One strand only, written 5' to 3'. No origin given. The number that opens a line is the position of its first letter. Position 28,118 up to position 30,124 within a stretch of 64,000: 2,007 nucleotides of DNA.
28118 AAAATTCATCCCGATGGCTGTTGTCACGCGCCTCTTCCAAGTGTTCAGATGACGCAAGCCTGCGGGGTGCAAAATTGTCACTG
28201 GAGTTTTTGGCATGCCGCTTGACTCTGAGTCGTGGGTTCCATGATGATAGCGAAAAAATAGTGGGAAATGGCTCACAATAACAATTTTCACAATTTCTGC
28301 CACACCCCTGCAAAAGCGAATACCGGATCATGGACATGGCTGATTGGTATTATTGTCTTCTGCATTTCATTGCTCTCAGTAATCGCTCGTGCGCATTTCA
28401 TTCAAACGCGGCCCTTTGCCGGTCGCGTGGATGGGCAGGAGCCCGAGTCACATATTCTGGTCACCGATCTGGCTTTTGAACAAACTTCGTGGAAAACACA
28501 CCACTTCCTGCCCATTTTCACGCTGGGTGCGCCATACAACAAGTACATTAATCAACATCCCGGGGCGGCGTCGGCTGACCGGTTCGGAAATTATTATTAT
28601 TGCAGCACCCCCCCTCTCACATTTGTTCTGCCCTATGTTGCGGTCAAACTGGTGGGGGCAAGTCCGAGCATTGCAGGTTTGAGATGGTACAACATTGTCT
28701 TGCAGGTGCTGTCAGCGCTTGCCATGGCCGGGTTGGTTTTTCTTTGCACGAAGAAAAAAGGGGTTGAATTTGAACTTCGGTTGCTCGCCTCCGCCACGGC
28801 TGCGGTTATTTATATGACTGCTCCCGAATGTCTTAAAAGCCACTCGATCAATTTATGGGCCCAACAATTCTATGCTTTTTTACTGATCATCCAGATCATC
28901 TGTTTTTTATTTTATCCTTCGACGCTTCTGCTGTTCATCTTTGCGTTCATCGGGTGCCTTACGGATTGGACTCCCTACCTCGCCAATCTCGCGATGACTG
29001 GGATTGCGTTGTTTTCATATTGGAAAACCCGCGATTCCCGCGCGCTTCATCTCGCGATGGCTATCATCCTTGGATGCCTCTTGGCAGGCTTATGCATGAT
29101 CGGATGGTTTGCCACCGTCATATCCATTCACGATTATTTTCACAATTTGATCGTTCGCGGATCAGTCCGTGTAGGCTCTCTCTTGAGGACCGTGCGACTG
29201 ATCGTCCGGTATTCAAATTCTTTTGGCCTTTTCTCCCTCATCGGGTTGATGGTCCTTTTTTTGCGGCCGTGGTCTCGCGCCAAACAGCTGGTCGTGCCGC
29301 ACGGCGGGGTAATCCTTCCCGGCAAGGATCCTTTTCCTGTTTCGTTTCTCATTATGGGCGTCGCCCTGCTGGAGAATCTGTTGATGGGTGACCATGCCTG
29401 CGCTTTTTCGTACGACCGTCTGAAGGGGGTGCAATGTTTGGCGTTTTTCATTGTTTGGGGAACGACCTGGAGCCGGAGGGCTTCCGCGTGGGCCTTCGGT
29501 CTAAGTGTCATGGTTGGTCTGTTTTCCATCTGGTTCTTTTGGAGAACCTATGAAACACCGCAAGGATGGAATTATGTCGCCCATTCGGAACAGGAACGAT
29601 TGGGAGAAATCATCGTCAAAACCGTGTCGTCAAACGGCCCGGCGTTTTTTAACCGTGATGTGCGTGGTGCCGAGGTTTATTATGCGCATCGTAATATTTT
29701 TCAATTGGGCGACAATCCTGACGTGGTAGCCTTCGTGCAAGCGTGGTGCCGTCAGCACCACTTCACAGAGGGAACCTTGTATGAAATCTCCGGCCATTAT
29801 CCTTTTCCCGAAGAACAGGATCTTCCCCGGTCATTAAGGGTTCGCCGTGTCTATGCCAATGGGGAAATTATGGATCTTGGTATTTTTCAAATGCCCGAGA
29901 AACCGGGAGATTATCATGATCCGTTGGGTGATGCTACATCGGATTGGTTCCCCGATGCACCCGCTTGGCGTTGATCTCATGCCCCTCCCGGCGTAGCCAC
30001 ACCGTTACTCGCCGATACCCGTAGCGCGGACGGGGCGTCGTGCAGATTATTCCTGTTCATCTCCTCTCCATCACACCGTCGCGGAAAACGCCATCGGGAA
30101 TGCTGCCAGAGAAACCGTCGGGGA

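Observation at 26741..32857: Polyprenyl-phosphate sugar synthase, GT-C-like protein, SDR and flavoprotein: possible lipid-linked sugar epimerisation module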

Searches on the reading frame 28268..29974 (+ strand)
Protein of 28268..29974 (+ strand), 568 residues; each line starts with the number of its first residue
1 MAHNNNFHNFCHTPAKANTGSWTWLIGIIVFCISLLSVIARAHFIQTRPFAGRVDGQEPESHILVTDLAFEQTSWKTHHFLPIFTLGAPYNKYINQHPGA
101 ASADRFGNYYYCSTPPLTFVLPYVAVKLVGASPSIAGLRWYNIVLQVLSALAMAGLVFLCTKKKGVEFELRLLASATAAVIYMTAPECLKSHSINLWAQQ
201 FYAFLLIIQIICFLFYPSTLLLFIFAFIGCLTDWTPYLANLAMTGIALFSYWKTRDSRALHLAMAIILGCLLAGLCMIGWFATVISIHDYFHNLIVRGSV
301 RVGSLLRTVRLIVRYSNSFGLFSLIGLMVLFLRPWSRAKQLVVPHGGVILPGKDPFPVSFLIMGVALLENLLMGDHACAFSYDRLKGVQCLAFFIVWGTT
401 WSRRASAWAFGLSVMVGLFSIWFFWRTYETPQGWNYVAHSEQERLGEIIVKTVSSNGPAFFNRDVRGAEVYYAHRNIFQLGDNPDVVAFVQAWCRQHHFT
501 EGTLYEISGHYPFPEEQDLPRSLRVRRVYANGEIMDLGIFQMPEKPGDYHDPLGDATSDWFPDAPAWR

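Call 4: search_protein_families(library=pfam, proteins=[window:28268-29974:+])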
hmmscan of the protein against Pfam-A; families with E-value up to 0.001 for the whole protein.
window:28268-29974:+ (568 aa): 0 families

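Call 6: search_protein_families(library=ncbifam, proteins=[window:28268-29974:+], max_evalue=0.1)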
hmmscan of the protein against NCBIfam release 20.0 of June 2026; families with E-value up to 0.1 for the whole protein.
window:28268-29974:+ (568 aa): 0 families

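Call 7: search_protein_families(library=pfam, proteins=[window:28268-29974:+], max_evalue=10)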
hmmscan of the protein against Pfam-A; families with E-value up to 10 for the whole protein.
window:28268-29974:+ (568 aa): 0 families

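Call 40: find_homologous_proteins(query=window:28268-29974:+, max_evalue=0.001)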
Query window:28268-29974:+ (568 aa): 20 proteins with E <= 0.001 among 8000 candidates.
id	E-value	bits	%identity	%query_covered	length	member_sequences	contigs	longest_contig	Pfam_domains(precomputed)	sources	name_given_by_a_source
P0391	0.0e+0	1051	82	97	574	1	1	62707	-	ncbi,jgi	ncbi:MAG: hypothetical protein ABSD57_01660 [Verrucomicrobiota bacterium]|jgi:hypothetical protein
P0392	2.5e-235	801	63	95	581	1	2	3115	-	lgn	-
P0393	5.7e-233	793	62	95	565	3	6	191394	-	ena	-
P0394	2.7e-212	725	59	94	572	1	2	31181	-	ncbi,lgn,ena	ncbi:MAG: hypothetical protein ACLQSR_01490 [Limisphaerales bacterium]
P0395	2.4e-206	705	55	92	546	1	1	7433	-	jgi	-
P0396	1.6e-204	699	57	95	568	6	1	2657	-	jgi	jgi:hypothetical protein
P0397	4.7e-194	664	55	92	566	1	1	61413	-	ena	-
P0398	3.6e-184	632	52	94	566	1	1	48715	-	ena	-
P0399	1.4e-182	627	60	81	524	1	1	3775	-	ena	-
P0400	9.4e-179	614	53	95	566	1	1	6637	-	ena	-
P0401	2.1e-178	613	49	95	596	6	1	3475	-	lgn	-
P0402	8.2e-177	607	52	95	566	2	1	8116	-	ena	-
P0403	2.6e-175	603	51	92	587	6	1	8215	-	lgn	-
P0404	9.8e-175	601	53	91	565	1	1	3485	-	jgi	jgi:hypothetical protein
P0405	4.8e-171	588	50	93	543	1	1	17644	-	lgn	-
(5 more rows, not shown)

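Call 44: find_encoding_contigs(protein=P0398, flank=8000, max_places=2)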
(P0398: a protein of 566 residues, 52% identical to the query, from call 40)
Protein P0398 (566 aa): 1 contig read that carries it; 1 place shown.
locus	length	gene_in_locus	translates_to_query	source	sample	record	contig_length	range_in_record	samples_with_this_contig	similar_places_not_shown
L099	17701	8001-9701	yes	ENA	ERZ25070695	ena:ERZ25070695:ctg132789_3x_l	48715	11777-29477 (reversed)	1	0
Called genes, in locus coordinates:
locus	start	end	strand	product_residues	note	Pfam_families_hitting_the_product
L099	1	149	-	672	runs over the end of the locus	PF03706:LPG_synthase_TM, PF09924:LPG_synthase_C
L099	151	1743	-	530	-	PF01921:tRNA-synt_1f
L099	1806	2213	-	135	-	-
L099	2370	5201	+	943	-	PF13307:Helicase_C_2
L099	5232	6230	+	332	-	-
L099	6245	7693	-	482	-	-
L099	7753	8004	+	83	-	-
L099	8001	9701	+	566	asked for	-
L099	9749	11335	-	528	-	-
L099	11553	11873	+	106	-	PF00535:Glycos_transf_2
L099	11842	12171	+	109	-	-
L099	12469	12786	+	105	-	PF26629:GT2_TM_C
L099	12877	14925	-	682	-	PF00005:ABC_tran, PF13304:AAA_21 (faint)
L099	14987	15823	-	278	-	PF01014:Uricase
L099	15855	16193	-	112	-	PF00576:Transthyretin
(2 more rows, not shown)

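Call 45: find_encoding_contigs(protein=P0393, flank=8000, max_places=2)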
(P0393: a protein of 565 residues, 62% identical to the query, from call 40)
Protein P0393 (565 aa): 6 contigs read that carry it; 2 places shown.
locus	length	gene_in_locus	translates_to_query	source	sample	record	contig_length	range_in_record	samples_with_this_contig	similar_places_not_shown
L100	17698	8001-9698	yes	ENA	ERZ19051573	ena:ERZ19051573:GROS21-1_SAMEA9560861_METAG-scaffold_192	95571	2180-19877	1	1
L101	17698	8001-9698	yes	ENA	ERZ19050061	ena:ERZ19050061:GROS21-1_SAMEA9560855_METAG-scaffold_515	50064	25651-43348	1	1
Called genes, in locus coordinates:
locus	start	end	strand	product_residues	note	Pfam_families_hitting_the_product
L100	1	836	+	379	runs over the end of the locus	PF13360:PQQ_2, PF13570:Beta-prop_ACSF4, PF20067:SSL_N (faint), PF25292:Beta-prop_CGLA (faint), PF13360:PQQ_2, PF13570:Beta-prop_ACSF4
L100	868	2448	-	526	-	PF01943:Polysacc_synt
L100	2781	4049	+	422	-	PF13439:Glyco_transf_4, PF13579:Glyco_trans_4_4, PF00534:Glycos_transf_1, PF13692:Glyco_trans_1_4, PF13524:Glyco_trans_1_2 (weak)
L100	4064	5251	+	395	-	PF20706:GT4-conflict, PF00534:Glycos_transf_1, PF13692:Glyco_trans_1_4, PF13524:Glyco_trans_1_2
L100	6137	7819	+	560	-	-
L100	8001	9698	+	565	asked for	-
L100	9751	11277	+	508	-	-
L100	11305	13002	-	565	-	-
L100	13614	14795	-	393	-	PF01757:Acyl_transf_3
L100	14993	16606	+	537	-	PF04932:Wzy_C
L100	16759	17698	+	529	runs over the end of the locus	PF04932:Wzy_C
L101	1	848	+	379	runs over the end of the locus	PF13360:PQQ_2, PF13570:Beta-prop_ACSF4, PF20067:SSL_N (faint), PF25292:Beta-prop_CGLA (faint), PF13360:PQQ_2, PF13570:Beta-prop_ACSF4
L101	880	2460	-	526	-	PF01943:Polysacc_synt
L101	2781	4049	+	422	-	PF13439:Glyco_transf_4, PF13579:Glyco_trans_4_4, PF00534:Glycos_transf_1, PF13692:Glyco_trans_1_4, PF13524:Glyco_trans_1_2 (weak)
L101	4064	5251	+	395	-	PF20706:GT4-conflict, PF00534:Glycos_transf_1, PF13692:Glyco_trans_1_4, PF13524:Glyco_trans_1_2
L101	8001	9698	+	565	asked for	-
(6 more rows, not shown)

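Call 52: predict_structure(alignment_id=A3)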
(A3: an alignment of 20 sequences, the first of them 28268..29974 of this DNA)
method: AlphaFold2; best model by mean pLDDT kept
length: 568 residues; sequences in the alignment: 20
mean_pLDDT: 79.5   pTM: 0.83
mean pLDDT of the five models: 79.5, 79.2, 76.9, 75.0, 75.0
residues with pLDDT >= 90: 212; 70-90: 221; 50-70: 75; < 50: 60
segments of 3 or more residues with pLDDT < 50: 1-16, 52-58, 86-100, 192-196, 552-568
pLDDT, mean of each block of 10 residues (from residue 1): 38 50 90 93 74 47 72 76 54 40 59 78 84 79 91 96 89 96 88 55 94 96 96 90 97 96 98 93 84 80 72 78 93 76 70 90 90 69 80 94 92 96 80 63 84 87 76 77 82 86 91 82 94 94 75 39 39
secondary structure, 60 per line:
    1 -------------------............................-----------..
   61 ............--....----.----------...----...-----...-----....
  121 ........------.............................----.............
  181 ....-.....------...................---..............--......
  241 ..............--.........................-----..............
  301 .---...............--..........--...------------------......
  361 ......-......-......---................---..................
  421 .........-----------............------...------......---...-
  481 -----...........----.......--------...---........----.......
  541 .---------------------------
elements in order: H20-47 H59-72 H75-78 E101-103 E109-111 H117-128 H135-163 H168-184 H186-190 H197-215 H219-232 H235-254 H257-281 H287-301 H305-319 H322-331 H355-366 H368-373 H375-380 H384-399 H403-429 H441-452 E459-461 H468-473 E477-479 H486-496 E501-507 E522-529 E534-541

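Call 54: fold_search(model_id=the predicted structure, library=pdb)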
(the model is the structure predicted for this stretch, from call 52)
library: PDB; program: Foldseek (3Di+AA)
matches with E <= 10: 359; with E <= 0.001: 13
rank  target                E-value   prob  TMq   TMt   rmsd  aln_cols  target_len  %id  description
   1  9n9j_I                1.8e-05  1.00  0.44  0.37  17.3       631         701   13  Structure of a GRP94 folding intermediate engaged with a CCDC134- and FKBP11-bound secretory translocon (released 2025-11-19)
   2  8b6l_I                3.4e-05  1.00  0.47  0.40  14.7       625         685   12  Subtomogram average of the human Sec61-TRAP-OSTA-translocon (released 2022-12-07)
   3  8age_A                4.2e-05  1.00  0.51  0.46  10.7       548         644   10  Structure of yeast oligosaccharylransferase complex with acceptor peptide bound (released 2022-12-07)
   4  6s7o_A                4.8e-05  1.00  0.47  0.42   9.7       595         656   12  Cryo-EM structure of human oligosaccharyltransferase complex OST-A (released 2019-12-18)
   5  6ftg_5                6.0e-05  1.00  0.45  0.41  12.4       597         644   13  Subtomogram average of OST-containing ribosome-translocon complexes from canine rough microsomal membranes (released 2018-03-21)
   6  5f15                  7.1e-05  1.00  0.51  0.53   7.7       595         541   12  Crystal Structure of ArnT from Cupriavidus metallidurans bound to Undecaprenyl phosphate (released 2016-02-17)
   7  9i5k_A                7.8e-05  1.00  0.42  0.47   9.4       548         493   11  Structure of the Chaetomium thermophilum Pmt4 homodimer (C2 symmetry) (released 2025-12-24)
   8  7oci_F                1.1e-04  1.00  0.50  0.46   9.7       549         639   11  Cryo-EM structure of yeast Ost6p containing oligosaccharyltransferase complex (released 2022-02-16)
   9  6ezn_F                1.2e-04  1.00  0.48  0.43  11.6       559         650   11  Cryo-EM structure of the yeast oligosaccharyltransferase (OST) complex (released 2018-01-17)
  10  5ezm                  1.3e-04  1.00  0.35  0.36  17.3       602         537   11  Crystal Structure of ArnT from Cupriavidus metallidurans in the apo state (released 2016-02-17)
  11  7zlh_A                2.1e-04  1.00  0.42  0.38  10.7       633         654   11  Cryo-EM structure of C-mannosyltransferase CeDPY19, in apo state, bound to CMT2-Fab and anti-Fab nanobody (released 2023-01-11)
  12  6c26_A                6.8e-04  1.00  0.50  0.45  11.7       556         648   11  The Cryo-EM structure of a eukaryotic oligosaccharyl transferase complex (released 2018-01-31)
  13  8if8_C                9.2e-04  1.00  0.38  0.37  14.9       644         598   11  Arabinosyltransferase AftA (released 2023-05-31)
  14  6gxc_A                1.3e-03  1.00  0.47  0.39  11.0       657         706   10  Bacterial oligosaccharyltransferase PglB in complex with an inhibitory peptide and a reactive lipid-linked oligosaccha (released 2018-11-14)
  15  8agc_A                1.5e-03  1.00  0.47  0.40  16.5       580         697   11  Structure of yeast oligosaccharylransferase complex with lipid-linked oligosaccharide and non-acceptor peptide bound (released 2022-12-07)
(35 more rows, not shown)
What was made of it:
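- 28268..29974 (+): Mem568, a low-G+C (0.50) accessory membrane protein with a predicted GT-C fold. It is inserted at the junction of the convergent GT2 and SDR genes. AF2 and Foldseek give a GT-C fold (calls 52, 54).
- On GT-C fold glycosyltransferases: Mem568 matches STT3, ArnT, Pmt4, DPY19, AftA and PglB (call 54).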
